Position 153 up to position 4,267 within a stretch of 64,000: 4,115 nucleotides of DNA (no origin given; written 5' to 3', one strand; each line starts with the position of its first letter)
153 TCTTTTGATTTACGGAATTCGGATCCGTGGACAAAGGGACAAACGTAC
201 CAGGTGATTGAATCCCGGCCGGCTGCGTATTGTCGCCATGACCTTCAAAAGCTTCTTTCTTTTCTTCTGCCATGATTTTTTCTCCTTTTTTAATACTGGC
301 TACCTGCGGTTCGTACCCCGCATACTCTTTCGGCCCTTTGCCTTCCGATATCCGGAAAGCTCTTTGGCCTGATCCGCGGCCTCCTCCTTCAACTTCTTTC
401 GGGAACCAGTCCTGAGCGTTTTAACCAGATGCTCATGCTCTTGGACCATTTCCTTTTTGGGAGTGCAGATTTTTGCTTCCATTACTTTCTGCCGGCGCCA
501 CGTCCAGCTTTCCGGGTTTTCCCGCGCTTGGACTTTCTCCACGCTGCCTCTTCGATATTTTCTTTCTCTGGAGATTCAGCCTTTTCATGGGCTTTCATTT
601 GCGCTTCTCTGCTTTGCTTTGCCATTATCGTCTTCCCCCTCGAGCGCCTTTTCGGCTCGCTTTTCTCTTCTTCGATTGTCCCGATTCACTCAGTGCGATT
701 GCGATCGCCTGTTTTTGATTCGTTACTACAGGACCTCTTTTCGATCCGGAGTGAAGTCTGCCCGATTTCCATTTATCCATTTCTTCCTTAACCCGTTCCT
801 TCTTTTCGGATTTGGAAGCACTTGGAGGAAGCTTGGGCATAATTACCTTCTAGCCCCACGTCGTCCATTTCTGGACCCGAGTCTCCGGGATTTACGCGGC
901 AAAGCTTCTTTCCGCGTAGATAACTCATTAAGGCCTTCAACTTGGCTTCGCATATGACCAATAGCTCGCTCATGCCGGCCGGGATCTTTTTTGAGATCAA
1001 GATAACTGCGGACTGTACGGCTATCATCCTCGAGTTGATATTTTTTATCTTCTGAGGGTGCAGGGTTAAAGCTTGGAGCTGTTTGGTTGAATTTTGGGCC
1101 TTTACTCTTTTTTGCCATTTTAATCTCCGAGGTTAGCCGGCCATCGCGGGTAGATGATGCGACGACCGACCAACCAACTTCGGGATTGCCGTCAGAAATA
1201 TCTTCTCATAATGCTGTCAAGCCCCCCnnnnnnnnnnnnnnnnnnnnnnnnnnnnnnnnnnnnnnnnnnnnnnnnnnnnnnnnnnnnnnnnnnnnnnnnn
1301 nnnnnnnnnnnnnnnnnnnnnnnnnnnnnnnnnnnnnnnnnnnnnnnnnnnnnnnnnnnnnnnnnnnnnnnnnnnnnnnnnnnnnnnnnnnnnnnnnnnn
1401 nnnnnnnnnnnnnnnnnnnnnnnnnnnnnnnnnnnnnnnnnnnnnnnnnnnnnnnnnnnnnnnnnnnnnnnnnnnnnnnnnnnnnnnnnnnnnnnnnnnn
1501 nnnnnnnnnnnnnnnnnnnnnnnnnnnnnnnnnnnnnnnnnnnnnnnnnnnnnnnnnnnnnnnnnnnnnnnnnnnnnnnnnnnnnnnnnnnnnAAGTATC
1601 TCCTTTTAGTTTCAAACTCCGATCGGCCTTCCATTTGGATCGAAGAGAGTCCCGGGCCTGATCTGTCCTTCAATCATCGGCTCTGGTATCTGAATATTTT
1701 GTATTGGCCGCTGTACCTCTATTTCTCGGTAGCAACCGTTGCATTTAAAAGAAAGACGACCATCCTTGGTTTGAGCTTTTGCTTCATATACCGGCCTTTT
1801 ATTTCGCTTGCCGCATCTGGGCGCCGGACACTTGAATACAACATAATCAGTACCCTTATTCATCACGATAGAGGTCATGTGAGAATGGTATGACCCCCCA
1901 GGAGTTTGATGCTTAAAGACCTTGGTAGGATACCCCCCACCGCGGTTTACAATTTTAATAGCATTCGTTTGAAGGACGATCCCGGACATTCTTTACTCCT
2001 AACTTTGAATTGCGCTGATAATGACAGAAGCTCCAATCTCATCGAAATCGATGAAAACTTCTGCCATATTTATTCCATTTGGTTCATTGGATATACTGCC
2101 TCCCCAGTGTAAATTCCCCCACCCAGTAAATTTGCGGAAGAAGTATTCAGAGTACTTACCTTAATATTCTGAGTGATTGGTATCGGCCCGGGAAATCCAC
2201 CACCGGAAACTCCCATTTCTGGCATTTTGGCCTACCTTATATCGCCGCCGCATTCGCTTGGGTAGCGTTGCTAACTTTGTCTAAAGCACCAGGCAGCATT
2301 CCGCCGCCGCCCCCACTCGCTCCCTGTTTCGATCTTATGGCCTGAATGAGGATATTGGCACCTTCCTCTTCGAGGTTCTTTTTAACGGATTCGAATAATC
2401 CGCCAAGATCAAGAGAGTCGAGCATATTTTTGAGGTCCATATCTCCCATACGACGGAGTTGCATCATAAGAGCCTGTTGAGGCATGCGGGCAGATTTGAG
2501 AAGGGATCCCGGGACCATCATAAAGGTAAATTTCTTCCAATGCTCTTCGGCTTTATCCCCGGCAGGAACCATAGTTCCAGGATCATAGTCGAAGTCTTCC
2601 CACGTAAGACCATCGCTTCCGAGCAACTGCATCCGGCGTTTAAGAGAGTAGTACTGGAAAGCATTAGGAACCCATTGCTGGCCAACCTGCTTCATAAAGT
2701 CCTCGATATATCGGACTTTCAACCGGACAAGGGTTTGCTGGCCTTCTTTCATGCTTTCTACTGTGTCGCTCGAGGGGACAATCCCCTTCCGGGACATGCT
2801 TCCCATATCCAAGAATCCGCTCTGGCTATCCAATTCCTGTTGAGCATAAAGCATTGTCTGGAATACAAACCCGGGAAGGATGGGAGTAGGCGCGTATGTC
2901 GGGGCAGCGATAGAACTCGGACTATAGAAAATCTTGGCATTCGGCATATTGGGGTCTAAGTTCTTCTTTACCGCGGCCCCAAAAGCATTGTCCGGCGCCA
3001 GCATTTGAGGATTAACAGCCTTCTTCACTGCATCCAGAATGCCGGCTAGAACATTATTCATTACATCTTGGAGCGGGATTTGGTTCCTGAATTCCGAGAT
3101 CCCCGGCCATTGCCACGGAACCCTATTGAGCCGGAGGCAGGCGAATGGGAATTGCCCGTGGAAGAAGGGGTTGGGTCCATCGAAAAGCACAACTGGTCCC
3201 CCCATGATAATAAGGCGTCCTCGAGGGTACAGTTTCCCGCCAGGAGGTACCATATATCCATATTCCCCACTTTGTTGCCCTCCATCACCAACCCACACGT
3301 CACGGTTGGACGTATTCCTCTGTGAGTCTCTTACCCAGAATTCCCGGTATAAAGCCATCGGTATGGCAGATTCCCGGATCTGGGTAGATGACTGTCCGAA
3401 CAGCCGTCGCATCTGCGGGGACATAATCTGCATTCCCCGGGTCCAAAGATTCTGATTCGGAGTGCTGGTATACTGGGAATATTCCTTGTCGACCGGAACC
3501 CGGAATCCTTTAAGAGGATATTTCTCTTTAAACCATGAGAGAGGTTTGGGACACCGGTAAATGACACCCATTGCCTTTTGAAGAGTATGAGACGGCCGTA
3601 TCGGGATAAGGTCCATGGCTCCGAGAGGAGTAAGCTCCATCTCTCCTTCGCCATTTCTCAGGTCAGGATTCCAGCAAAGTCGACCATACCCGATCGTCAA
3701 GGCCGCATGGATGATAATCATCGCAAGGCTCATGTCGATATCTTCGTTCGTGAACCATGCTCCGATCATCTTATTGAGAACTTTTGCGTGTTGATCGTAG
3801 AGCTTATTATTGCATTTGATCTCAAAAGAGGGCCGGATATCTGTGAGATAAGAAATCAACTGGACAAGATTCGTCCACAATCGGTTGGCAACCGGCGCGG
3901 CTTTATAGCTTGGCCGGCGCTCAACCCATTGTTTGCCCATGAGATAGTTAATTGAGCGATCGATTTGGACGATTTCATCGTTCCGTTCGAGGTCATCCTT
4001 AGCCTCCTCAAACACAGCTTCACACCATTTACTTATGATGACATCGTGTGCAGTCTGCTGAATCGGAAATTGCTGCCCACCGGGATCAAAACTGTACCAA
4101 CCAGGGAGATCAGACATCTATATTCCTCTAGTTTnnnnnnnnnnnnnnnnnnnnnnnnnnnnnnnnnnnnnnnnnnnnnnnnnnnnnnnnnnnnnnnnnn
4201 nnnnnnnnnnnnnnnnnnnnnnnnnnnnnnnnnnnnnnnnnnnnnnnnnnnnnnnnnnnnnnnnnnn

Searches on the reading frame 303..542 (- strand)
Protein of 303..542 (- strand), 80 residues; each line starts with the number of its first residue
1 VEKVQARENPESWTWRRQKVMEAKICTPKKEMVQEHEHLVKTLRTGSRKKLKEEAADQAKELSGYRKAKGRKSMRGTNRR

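Call 62: search_protein_families(library=pfam, alignment_id=A7, max_evalue=0.001)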
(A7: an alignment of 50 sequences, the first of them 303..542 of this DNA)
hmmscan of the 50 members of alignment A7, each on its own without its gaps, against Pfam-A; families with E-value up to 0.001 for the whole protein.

A. member 1, window:303-542:- (80 aa): 0 families

B. families by the number of members that match (of 50 scanned): 12 families
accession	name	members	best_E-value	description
PF07505.17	DUF5131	1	2.7e-88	Protein of unknown function (DUF5131)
PF01145.31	Band_7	1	9e-16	SPFH domain / Band 7 family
PF00472.26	RF-1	1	4.3e-15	RF-1 domain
PF01844.29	HNH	1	2.1e-09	HNH endonuclease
PF14279.12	HNH_5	1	2.4e-09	HNH endonuclease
PF09723.15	Zn_ribbon_8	1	3.7e-08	Zinc ribbon domain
PF20106.4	DUF6496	1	2.1e-07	Family of unknown function (DUF6496)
PF01381.28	HTH_3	1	2.4e-06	Helix-turn-helix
PF13560.12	HTH_31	1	4.5e-06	Helix-turn-helix domain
PF07750.17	GcrA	1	1.6e-05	GcrA cell cycle regulator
PF13384.12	HTH_23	1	0.00035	Homeodomain-like domain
PF00069.31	Pkinase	1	0.00089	Protein kinase domain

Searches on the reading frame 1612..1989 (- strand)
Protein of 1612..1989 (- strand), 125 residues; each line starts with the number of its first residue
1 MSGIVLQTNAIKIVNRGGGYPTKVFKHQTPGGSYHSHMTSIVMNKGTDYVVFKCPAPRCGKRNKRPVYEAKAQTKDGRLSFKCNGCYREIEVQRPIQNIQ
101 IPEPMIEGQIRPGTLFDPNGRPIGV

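Call 52: find_encoding_contigs(protein=window:1612-1989:-, flank=10000, max_places=2)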
Protein window:1612-1989:- (125 aa): 2 contigs read that carry it; 1 place shown.
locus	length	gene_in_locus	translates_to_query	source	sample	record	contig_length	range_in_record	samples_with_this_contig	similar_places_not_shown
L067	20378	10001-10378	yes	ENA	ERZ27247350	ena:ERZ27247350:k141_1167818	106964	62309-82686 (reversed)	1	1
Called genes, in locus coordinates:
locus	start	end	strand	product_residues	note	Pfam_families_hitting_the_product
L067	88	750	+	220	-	-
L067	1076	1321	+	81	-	-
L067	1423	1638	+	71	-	-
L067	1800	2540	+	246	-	-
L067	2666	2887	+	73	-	-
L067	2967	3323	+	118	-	-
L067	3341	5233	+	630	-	-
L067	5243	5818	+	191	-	-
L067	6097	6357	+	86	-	-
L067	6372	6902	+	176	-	-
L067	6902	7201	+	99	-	PF09723:Zn_ribbon_8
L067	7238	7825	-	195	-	PF13392:HNH_3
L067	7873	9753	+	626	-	PF16510:P22_portal (weak), PF23899:SU10_portal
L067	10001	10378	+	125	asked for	-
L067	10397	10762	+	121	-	-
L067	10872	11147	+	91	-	-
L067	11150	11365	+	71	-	PF20106:DUF6496 (weak)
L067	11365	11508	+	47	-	-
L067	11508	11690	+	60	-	-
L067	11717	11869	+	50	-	-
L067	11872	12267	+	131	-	-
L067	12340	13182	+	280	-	-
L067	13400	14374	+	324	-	-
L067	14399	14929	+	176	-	-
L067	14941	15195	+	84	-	-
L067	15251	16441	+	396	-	-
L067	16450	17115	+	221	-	PF03452:Anp1 (weak)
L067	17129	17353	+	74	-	-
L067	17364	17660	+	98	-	-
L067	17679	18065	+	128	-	PF23140:Gp80 (weak)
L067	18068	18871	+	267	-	-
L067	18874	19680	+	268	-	-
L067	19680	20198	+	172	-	-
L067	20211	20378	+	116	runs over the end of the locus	-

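Call 69: find_related_loci(query=L067:15251-16438:+, collection=viral_contigs, flank=10000)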
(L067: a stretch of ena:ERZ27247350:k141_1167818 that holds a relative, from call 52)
Query L067:15251-16438:+ (396 aa) in viral_contigs; peptide patterns used: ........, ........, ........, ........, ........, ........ (x = any residue, [..] = any of these).
8 stretches matched a pattern; 5 encode a relative of the query (tblastn E <= 1e-3); 5 distinct loci.
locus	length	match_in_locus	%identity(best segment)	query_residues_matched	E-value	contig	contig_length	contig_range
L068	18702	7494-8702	79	1-396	0e+0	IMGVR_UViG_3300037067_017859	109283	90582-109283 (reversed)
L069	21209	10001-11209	79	1-396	0e+0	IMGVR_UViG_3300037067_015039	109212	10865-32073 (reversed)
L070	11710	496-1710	75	1-396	0e+0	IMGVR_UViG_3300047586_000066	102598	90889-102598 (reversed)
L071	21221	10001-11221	73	1-396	0e+0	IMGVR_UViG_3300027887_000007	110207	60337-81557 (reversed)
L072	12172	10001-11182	65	1-396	0e+0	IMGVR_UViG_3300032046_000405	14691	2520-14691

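Call 72: search_protein_families(library=phrogs, proteins=[L069:12930-15236:+, L069:15236-17449:+, L069:17453-19672:+, L069:2833-4722:+, L069:10001-11209:+], max_evalue=0.001)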
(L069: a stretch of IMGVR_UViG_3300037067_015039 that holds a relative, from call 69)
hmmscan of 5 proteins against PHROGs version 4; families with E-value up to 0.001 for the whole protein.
L069:12930-15236:+ (769 aa): 0 families

L069:15236-17449:+ (738 aa): 0 families

L069:17453-19672:+ (740 aa): 0 families

L069:2833-4722:+ (630 aa): 3 families
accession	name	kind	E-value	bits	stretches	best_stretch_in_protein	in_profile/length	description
phrog_156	-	head and packaging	1.8e-16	60.7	1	46-523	22-489/681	portal protein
phrog_1216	-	head and packaging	4.7e-06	26.4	1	307-497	321-516/714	portal protein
phrog_332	-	connector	0.00013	21.5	1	324-493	257-429/560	head-tail adaptor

L069:10001-11209:+ (403 aa): 0 families

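Call 73: search_dna_similar(query=L067:15251-16438:+, collection=phages, mode=protein, max_rows=12)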
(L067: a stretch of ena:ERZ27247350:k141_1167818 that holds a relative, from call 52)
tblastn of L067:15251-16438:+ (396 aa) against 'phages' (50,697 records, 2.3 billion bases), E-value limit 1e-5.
No match.

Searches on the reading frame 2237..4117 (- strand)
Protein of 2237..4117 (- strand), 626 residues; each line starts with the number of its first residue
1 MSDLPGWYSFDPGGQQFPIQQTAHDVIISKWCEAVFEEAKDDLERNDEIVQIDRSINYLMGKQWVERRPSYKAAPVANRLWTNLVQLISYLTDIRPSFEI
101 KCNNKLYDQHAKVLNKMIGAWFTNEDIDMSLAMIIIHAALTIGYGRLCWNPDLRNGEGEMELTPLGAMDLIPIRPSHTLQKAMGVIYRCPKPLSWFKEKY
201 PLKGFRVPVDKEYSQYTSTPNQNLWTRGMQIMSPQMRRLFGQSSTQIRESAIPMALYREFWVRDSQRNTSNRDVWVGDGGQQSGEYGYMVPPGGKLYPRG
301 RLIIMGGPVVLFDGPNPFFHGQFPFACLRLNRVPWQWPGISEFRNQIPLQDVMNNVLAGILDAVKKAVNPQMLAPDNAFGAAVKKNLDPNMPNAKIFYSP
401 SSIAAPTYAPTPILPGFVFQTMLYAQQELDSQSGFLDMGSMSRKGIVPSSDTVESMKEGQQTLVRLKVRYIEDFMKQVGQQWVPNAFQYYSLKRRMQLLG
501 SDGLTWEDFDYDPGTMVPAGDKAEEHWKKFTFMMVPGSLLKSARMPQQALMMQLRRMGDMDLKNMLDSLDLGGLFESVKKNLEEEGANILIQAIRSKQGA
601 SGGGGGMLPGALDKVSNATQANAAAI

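Call 16: search_protein_families(library=pfam, proteins=[window:2237-4117:-], max_evalue=0.001)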
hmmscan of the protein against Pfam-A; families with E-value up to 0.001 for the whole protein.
window:2237-4117:- (626 aa): 2 families
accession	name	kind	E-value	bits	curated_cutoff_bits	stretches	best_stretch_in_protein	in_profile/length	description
PF23899.1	SU10_portal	-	7.5e-10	38.3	30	1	303-485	296-473/593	Phage SU10 portal protein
PF16510.12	P22_portal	-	4.5e-07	29.2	26.1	1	303-558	255-514/594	Phage P22-like portal protein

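Call 74: search_dna_similar(query=window:2240-4117:-, collection=phages, mode=protein, max_rows=12)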
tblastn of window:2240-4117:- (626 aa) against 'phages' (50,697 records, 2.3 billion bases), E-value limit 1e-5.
Records with a match: 4; places in all: 4; records where one place covers at least 80% of the query: 0.
Best place of each record, by identity: <60% 4.
By first word of the organism name: Microbacterium 2; Tunturiibacter 2.
By host as written in the record: Microbacterium paraoxydans NRRL B-14843 2; Tunturiibacter psychrotolerans X5P2 2.
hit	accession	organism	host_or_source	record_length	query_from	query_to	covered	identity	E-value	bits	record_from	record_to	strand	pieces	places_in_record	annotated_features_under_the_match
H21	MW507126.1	Microbacterium phage Shocker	Microbacterium paraoxydans NRRL B-14843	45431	286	573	46%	25.3%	7e-11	72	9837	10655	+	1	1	20: portal protein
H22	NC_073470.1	Microbacterium phage Shocker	Microbacterium paraoxydans NRRL B-14843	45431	286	573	46%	25.3%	7e-11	72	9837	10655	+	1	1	20: portal protein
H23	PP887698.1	Tunturiibacter phage Tunturi_1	Tunturiibacter psychrotolerans X5P2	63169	295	558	42%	26.6%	1e-18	97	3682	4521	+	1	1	portal protein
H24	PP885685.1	Tunturiibacter phage Tunturi_2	Tunturiibacter psychrotolerans X5P2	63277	295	558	42%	26.6%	1e-18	97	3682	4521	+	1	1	portal protein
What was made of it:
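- Tried and rejected: The capsid-like protein has no match (call 73) and the portal has only 25-27% identity hits (call 74), so no host could be inferred.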
